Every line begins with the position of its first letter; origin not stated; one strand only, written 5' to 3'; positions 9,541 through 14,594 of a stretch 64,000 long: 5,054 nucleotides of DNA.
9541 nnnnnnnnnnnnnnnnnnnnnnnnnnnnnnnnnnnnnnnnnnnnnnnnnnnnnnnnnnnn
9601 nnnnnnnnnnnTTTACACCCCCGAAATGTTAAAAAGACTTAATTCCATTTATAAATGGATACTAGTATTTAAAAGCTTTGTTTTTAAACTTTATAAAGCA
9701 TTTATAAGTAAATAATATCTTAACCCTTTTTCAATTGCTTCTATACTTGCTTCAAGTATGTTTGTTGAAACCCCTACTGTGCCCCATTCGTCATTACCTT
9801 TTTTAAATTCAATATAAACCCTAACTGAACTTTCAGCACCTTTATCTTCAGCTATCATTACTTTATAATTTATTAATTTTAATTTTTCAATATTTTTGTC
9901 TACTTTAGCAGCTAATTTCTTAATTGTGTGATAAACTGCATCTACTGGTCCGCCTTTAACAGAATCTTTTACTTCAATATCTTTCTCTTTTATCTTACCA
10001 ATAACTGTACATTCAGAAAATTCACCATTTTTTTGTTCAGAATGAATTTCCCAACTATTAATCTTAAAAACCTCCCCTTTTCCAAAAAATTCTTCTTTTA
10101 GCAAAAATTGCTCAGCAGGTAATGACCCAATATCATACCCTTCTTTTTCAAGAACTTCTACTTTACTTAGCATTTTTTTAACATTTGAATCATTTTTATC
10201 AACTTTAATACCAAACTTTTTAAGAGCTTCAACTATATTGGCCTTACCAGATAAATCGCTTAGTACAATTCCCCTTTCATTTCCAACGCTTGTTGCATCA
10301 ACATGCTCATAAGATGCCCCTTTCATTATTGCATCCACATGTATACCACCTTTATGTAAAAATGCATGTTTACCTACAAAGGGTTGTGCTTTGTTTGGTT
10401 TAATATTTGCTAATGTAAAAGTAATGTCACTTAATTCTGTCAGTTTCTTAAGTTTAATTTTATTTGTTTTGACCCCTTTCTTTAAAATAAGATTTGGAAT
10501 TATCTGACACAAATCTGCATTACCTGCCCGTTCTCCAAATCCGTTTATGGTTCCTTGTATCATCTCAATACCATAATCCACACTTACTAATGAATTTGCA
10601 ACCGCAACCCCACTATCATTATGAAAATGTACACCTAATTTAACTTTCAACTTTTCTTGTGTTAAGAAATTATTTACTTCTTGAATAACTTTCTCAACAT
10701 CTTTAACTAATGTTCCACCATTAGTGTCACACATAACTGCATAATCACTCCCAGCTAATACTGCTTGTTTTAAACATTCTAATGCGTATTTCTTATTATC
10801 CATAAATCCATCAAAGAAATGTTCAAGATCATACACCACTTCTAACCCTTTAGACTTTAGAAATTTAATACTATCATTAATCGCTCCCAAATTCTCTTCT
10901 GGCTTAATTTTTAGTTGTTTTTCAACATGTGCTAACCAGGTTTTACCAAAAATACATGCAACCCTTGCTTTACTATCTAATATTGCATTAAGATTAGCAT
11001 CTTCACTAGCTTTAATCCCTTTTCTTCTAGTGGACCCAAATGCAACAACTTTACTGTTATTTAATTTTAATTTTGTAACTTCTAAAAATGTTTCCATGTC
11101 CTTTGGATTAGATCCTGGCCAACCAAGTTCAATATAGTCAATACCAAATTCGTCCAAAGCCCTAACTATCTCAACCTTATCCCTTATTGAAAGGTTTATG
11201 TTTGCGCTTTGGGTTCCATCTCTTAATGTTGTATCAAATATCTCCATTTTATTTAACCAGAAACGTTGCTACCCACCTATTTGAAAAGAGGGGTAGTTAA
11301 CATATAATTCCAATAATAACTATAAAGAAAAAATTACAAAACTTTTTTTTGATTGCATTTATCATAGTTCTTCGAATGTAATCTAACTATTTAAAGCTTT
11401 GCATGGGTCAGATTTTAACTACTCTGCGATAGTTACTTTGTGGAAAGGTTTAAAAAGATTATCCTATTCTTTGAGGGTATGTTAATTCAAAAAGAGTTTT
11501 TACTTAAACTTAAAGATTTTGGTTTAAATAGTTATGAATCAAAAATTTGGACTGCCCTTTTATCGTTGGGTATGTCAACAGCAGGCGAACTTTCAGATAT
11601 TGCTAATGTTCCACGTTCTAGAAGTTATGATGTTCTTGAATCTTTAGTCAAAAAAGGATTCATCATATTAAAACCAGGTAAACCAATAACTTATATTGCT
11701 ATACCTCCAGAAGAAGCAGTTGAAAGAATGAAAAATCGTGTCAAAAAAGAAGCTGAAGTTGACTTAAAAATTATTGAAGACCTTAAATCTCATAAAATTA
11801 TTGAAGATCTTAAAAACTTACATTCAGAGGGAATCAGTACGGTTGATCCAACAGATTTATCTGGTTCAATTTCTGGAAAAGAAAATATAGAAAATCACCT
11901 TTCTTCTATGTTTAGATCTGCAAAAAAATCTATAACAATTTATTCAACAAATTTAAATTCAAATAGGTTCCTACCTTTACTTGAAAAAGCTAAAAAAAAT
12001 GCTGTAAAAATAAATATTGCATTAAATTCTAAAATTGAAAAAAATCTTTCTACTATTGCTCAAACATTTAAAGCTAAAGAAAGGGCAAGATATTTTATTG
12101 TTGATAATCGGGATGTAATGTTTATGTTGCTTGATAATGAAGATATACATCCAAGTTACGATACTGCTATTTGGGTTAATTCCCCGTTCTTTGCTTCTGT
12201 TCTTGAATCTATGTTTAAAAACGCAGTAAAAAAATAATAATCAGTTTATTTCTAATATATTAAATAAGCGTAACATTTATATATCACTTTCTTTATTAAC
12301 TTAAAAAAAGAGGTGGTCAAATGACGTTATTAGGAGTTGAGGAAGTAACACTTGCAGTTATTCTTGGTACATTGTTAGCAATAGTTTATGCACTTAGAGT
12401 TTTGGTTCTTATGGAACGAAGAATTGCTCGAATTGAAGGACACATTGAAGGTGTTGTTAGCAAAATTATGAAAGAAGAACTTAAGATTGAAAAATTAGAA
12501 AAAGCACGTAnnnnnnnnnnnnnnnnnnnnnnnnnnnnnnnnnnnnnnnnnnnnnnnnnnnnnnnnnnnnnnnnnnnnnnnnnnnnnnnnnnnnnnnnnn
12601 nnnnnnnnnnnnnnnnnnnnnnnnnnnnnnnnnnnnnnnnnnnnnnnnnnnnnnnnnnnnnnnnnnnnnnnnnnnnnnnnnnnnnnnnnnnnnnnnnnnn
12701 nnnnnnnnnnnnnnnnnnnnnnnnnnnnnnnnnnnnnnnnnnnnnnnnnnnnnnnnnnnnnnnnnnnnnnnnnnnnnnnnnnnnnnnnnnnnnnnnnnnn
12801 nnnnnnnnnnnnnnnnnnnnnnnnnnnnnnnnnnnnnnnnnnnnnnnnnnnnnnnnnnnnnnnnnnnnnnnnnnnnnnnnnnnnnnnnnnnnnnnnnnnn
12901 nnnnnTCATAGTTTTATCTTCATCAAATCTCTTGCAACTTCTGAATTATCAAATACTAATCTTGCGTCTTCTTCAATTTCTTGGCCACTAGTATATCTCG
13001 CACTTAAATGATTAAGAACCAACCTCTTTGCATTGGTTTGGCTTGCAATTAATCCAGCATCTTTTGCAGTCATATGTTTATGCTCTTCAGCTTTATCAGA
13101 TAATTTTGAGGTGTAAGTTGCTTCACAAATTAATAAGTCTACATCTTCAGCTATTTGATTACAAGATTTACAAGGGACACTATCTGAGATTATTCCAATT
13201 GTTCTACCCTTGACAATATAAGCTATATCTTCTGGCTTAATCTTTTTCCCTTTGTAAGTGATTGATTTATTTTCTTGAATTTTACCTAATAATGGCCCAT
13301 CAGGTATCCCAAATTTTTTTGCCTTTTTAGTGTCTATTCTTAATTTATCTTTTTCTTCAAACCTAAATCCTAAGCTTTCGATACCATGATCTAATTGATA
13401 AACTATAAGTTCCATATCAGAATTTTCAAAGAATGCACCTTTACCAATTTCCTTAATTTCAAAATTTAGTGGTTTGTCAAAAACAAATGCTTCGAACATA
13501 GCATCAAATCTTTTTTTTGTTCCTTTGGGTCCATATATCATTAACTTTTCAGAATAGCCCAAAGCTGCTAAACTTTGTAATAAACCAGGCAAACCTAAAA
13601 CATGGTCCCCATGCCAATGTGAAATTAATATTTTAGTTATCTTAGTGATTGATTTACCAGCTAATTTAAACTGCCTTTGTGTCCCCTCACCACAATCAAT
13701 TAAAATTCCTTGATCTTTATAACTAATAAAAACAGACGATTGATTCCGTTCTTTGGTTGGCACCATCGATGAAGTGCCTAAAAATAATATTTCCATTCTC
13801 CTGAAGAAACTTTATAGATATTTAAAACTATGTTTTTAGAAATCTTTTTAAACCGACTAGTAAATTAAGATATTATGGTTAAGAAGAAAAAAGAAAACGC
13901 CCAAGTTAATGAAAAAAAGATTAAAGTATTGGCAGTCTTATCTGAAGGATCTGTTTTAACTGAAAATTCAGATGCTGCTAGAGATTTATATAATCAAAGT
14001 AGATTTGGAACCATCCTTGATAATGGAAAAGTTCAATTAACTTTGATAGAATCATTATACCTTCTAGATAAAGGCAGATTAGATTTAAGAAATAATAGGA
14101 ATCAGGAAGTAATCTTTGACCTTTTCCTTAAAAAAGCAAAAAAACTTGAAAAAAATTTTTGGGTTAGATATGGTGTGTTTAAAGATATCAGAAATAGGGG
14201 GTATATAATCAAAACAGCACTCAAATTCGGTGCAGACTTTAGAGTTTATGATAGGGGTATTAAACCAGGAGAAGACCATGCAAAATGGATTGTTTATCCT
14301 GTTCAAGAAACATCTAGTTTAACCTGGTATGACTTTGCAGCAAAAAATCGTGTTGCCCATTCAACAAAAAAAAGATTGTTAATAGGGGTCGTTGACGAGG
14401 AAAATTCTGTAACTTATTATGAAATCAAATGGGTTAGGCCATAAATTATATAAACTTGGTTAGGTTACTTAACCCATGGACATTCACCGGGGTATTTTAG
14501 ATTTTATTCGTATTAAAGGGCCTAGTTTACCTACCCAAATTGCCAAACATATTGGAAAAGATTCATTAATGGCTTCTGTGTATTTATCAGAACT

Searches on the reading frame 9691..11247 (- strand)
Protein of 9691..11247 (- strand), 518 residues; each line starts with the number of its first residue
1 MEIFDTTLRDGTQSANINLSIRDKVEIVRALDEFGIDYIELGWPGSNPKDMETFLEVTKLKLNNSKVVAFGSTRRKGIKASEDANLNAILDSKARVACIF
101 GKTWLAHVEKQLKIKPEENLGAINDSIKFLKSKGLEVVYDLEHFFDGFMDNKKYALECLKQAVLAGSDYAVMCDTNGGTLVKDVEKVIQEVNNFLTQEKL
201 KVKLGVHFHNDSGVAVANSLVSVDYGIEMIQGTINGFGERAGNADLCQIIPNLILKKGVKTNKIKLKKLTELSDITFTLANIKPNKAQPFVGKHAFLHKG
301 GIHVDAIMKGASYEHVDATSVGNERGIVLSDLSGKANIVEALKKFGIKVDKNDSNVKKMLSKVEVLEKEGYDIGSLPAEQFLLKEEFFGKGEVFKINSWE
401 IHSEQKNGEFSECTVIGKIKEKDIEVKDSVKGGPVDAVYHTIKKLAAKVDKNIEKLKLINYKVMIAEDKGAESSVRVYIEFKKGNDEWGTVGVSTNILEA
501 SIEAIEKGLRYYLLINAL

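Call 54: search_protein_families(library=pfam, proteins=[window:9691-11247:-], max_evalue=0.0001)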
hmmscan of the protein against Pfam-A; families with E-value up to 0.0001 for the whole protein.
window:9691-11247:- (518 aa): 3 families
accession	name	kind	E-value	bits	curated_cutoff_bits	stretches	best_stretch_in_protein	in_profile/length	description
PF00682.25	HMGL-like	-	1.1e-48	166.4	29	1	2-274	3-258/260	HMGL-like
PF08502.15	LeuA_dimer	-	1.2e-18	67.7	24.9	1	382-512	10-130/131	LeuA allosteric (dimerisation) domain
PF22617.1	HCS_D2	-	4.9e-12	46.5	27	1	291-366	2-77/82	Homocitrate synthase post-HMGL domain-like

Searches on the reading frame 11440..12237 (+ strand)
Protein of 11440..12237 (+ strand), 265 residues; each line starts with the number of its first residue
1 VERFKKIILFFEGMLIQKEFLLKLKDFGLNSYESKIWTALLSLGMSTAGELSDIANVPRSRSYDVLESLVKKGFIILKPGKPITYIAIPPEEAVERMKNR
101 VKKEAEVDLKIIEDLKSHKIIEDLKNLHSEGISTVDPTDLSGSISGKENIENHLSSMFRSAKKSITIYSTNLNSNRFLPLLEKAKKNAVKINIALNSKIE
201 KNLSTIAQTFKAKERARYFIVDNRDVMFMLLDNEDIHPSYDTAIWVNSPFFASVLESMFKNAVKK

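Call 83: search_protein_families(library=pfam, proteins=[window:11440-12237:+], max_evalue=0.001)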
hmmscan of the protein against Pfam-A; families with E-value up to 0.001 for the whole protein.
window:11440-12237:+ (265 aa): 1 family
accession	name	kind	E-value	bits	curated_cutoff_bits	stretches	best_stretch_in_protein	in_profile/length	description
PF01978.25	TrmB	-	1.5e-20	73.2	25.6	1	24-91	1-68/68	Sugar-specific transcriptional regulator TrmB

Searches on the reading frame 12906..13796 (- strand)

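Call 83: search_protein_families(library=pfam, proteins=[window:12906-13796:-], max_evalue=0.001)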
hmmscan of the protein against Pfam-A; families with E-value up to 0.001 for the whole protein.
window:12906-13796:- (296 aa): 4 families
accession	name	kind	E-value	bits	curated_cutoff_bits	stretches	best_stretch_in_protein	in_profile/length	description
PF12706.13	Lactamase_B_2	-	4.8e-17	62.7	27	1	31-149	3-133/200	Beta-lactamase superfamily domain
PF00753.33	Lactamase_B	-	4.7e-13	49.9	22.7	1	16-103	3-94/196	Metallo-beta-lactamase superfamily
PF23023.1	Anti-Pycsar_Apyc1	-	4.9e-06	26.6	50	1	2-70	4-71/250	Anti-Pycsar protein Apyc1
PF13691.12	Lactamase_B_4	-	0.00032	20.7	27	1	12-66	5-61/63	tRNase Z endonuclease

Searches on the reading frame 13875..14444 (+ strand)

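Call 83: search_protein_families(library=pfam, proteins=[window:13875-14444:+], max_evalue=0.001)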
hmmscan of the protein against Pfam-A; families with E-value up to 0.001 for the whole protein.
window:13875-14444:+ (189 aa): 3 families
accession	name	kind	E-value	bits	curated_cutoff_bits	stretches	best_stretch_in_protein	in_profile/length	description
PF01974.23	tRNA_int_endo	-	1.8e-27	95.7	27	1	95-181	1-85/85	tRNA intron endonuclease, catalytic C-terminal domain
PF02778.19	tRNA_int_endo_N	-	7e-14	51.5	21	1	20-79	3-61/67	tRNA intron endonuclease, N-terminal domain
PF09631.16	Sen15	-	0.00048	20.9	22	0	127-184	29-91/101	Sen15 protein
